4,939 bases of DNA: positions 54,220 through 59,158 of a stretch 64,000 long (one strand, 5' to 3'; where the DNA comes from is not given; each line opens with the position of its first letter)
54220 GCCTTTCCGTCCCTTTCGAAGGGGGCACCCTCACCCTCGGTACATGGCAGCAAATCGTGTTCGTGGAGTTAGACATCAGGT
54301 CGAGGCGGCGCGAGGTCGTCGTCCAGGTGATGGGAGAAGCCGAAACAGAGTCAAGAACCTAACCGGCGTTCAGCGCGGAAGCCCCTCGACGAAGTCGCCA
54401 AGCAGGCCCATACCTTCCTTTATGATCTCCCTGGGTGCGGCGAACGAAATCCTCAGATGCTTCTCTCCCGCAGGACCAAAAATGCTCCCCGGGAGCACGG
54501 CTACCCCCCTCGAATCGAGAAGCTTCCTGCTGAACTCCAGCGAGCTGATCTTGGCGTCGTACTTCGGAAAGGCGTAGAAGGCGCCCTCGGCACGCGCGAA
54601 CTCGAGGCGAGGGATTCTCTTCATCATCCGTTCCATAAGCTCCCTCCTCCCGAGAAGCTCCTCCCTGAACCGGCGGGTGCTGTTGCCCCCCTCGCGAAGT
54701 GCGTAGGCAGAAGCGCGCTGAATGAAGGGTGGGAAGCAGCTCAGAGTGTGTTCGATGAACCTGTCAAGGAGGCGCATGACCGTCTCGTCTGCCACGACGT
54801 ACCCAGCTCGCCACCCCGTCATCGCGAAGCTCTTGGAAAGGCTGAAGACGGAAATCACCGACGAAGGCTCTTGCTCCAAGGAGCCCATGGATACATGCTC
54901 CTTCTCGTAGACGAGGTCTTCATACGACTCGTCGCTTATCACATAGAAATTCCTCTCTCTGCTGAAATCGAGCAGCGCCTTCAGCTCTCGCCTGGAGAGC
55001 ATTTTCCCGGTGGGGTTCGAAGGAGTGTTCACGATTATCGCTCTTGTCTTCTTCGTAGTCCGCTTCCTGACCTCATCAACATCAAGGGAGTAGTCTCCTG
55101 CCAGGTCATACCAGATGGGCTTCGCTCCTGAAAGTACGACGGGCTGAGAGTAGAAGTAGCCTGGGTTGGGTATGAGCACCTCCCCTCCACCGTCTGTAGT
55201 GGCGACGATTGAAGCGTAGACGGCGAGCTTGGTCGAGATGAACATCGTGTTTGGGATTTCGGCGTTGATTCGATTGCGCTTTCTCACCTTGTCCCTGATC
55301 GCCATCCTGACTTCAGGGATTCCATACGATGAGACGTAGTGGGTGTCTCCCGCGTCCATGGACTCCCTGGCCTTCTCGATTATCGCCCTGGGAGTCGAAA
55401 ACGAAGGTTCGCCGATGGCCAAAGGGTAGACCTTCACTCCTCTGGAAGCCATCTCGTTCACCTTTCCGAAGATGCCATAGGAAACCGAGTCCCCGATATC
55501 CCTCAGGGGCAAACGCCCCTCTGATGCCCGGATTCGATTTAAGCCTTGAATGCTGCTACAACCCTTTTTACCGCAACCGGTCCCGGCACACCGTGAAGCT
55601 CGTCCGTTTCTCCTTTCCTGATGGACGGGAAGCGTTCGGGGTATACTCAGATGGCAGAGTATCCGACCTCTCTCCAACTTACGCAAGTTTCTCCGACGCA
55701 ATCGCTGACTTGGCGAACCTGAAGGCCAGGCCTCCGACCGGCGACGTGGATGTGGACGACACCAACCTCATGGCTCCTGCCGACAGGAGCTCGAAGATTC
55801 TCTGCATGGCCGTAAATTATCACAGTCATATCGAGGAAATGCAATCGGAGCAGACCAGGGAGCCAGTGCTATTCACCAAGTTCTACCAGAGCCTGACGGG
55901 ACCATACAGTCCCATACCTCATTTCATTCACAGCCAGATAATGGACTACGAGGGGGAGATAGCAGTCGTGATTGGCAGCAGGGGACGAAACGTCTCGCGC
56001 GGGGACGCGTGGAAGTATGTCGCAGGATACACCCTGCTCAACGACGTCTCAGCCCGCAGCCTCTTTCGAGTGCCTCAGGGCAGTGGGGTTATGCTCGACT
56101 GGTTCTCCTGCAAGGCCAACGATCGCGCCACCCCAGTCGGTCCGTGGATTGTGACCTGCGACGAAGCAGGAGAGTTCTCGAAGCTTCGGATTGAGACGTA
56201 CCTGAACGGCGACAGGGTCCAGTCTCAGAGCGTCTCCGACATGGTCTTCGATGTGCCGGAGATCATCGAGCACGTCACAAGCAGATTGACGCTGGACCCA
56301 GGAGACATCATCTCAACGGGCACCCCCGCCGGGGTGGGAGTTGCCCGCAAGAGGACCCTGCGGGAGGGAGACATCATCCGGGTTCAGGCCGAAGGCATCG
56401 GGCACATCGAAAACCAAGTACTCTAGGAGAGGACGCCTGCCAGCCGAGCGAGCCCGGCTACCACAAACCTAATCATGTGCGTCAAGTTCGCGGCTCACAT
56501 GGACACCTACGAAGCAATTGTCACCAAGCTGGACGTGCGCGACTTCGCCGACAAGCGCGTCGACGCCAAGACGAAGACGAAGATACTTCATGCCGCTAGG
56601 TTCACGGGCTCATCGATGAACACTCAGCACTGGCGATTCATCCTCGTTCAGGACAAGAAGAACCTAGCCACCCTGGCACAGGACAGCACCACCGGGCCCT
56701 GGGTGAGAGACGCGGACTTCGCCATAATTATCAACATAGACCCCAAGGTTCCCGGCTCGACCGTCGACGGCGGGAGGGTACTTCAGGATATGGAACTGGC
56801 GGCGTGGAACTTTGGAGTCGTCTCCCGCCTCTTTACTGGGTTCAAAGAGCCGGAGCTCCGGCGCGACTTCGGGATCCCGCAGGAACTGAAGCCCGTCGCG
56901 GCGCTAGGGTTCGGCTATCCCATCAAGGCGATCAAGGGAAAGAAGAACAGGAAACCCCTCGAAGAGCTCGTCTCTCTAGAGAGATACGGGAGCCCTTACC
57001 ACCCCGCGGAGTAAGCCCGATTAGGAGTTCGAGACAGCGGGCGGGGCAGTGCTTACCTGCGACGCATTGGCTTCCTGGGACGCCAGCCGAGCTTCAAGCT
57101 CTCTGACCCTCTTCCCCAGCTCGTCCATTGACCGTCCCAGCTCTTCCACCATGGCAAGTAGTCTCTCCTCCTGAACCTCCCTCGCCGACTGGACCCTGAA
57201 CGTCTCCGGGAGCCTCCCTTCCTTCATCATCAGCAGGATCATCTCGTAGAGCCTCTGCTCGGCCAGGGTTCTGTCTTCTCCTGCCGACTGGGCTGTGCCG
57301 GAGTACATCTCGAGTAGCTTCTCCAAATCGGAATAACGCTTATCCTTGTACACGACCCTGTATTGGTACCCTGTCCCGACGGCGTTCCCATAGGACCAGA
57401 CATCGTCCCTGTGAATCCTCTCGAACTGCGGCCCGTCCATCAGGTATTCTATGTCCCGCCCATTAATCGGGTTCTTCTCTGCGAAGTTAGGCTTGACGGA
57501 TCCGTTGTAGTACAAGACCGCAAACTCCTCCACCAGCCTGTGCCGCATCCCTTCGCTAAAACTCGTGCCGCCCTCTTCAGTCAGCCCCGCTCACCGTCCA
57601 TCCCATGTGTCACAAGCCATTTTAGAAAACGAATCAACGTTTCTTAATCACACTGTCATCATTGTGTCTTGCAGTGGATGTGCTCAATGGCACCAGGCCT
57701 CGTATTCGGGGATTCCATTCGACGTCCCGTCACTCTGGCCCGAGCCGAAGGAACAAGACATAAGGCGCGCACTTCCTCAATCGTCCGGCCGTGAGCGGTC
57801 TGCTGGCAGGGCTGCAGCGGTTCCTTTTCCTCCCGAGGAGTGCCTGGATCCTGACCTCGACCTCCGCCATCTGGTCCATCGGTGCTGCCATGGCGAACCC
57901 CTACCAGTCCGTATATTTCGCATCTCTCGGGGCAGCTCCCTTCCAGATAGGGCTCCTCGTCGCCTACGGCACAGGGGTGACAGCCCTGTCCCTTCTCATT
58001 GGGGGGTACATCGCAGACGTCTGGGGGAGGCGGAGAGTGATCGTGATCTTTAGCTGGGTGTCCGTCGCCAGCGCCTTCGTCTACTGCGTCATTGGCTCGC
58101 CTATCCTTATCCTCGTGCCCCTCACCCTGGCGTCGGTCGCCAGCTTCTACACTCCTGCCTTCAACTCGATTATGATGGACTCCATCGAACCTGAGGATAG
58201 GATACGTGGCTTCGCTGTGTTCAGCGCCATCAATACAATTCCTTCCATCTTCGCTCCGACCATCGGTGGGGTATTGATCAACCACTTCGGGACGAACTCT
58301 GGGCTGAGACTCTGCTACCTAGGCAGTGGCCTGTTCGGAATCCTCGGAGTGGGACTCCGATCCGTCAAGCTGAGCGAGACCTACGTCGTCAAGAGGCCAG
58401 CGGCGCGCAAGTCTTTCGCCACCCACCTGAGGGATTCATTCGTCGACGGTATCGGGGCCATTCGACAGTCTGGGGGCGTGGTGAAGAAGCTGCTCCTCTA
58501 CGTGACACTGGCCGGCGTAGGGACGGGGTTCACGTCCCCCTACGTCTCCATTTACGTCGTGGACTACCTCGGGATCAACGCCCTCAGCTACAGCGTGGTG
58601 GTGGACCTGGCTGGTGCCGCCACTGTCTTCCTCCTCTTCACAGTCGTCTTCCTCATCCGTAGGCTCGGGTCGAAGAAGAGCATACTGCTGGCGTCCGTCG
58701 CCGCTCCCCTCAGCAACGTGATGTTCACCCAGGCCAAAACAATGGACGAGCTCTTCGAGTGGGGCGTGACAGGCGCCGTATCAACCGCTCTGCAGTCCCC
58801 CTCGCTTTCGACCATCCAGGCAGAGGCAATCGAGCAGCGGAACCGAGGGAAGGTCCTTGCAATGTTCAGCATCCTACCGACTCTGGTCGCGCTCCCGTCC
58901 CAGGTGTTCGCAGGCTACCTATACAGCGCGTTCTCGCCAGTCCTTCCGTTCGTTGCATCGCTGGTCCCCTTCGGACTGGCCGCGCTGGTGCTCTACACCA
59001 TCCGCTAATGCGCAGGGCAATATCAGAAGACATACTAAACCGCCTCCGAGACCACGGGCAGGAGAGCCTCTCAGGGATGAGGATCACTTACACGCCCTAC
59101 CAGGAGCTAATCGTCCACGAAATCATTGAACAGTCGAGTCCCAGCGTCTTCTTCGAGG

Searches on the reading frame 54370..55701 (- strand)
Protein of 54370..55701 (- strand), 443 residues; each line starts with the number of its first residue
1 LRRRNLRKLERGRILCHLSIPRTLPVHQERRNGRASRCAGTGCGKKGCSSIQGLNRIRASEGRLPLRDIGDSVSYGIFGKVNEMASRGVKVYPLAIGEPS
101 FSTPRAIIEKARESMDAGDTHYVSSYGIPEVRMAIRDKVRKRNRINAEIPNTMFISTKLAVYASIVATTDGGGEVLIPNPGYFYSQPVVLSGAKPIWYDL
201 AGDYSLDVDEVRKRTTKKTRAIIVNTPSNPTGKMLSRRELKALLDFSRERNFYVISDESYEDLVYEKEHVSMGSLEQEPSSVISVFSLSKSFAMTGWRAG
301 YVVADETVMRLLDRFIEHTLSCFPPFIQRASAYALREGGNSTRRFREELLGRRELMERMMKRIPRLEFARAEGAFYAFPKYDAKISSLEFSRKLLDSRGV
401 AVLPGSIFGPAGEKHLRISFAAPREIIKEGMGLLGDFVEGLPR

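Call 39: search_protein_families(library=pfam, proteins=[window:54370-55701:-], max_evalue=0.00001)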
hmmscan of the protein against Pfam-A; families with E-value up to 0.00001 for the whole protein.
window:54370-55701:- (443 aa): 1 family
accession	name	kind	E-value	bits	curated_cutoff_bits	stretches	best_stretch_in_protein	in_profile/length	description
PF00155.27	Aminotran_1_2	-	1.3e-53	183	19.7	1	91-422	3-348/361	Aminotransferase class I and II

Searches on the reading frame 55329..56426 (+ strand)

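Call 39: search_protein_families(library=pfam, proteins=[window:55329-56426:+], max_evalue=0.00001)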
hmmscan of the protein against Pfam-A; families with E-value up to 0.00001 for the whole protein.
window:55329-56426:+ (365 aa): 1 family
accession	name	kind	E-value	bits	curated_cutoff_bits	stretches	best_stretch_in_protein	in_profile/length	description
PF01557.24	FAA_hydrolase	-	1.1e-65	221.7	23.9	1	156-364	1-213/214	Fumarylacetoacetate (FAA) hydrolase C-terminal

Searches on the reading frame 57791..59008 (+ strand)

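Call 39: search_protein_families(library=pfam, proteins=[window:57791-59008:+], max_evalue=0.00001)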
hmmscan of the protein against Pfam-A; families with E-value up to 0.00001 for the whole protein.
window:57791-59008:+ (405 aa): 2 families
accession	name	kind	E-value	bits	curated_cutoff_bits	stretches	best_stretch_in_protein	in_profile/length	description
PF07690.21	MFS_1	-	1.6e-29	103.4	33.4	2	27-307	7-280/347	Major Facilitator Superfamily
PF12832.13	MFS_1_like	-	5e-09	36.1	25.2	1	35-384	18-368/373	MFS_1 like family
